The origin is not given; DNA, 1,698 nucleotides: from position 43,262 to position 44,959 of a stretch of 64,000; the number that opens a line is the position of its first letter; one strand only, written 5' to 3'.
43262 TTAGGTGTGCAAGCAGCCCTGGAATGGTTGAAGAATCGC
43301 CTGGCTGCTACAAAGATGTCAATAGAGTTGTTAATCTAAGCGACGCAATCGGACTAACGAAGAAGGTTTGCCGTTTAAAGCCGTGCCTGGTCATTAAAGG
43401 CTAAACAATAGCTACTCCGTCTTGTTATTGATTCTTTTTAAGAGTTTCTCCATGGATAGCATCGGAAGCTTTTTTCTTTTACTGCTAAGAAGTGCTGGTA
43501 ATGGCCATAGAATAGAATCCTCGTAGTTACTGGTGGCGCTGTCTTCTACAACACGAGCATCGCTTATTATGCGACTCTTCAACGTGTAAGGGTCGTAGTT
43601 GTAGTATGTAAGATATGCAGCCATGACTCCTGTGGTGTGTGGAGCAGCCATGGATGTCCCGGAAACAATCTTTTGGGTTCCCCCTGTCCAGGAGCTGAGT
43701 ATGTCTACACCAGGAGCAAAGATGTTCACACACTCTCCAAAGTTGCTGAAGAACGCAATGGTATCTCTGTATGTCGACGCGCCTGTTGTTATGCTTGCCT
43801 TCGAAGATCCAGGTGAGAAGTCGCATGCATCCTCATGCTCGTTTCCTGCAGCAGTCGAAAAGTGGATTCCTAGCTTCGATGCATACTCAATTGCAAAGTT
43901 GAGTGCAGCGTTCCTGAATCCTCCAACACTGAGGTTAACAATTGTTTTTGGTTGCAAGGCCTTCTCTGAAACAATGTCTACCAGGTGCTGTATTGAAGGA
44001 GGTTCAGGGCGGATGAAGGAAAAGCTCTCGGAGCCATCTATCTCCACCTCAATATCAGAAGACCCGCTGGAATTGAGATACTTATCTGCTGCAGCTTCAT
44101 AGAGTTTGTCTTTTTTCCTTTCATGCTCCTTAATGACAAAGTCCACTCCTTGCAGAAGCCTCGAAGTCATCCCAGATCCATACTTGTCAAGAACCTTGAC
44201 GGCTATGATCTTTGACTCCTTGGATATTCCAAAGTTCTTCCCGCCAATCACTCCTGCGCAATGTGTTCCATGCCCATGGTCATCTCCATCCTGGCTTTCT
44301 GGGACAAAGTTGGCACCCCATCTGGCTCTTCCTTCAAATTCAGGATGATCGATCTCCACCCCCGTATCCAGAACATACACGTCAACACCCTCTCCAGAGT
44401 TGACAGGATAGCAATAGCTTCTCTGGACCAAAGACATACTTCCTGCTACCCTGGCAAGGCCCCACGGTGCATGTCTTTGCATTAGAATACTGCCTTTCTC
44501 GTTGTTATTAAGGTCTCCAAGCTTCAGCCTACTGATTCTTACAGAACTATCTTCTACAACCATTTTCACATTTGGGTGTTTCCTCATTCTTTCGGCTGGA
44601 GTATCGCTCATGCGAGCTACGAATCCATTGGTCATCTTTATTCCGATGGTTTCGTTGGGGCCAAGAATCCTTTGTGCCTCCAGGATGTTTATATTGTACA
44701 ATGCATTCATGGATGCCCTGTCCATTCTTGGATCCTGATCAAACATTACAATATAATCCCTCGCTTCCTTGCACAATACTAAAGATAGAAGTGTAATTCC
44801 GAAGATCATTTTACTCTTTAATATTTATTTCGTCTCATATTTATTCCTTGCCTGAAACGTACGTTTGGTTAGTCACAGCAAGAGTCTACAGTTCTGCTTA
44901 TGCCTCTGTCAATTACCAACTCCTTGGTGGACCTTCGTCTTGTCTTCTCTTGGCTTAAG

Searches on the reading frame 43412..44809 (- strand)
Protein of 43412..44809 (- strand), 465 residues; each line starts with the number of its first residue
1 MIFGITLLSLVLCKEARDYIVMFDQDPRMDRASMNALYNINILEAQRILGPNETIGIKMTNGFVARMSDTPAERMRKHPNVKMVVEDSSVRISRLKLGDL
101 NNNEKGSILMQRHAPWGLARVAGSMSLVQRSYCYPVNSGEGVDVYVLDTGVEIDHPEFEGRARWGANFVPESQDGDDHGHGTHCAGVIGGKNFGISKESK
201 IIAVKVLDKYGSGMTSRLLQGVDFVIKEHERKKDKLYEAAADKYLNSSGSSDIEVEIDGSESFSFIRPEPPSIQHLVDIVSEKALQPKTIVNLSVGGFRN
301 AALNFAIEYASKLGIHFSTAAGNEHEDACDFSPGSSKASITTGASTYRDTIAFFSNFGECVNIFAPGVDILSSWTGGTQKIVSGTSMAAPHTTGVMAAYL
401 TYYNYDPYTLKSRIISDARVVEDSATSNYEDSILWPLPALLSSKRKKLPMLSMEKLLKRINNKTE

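Call 77: search_protein_families(library=pfam, proteins=[window:43412-44809:-], max_evalue=0.01)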
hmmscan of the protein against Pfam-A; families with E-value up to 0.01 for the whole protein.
window:43412-44809:- (465 aa): 2 families
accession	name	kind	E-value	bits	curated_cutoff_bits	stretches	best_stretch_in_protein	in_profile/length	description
PF00082.27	Peptidase_S8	-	3.8e-31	108.9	21.8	1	139-421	1-276/288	Subtilase family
PF05922.21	Inhibitor_I9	-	6.2e-05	24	21.2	1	60-92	49-81/82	Peptidase inhibitor I9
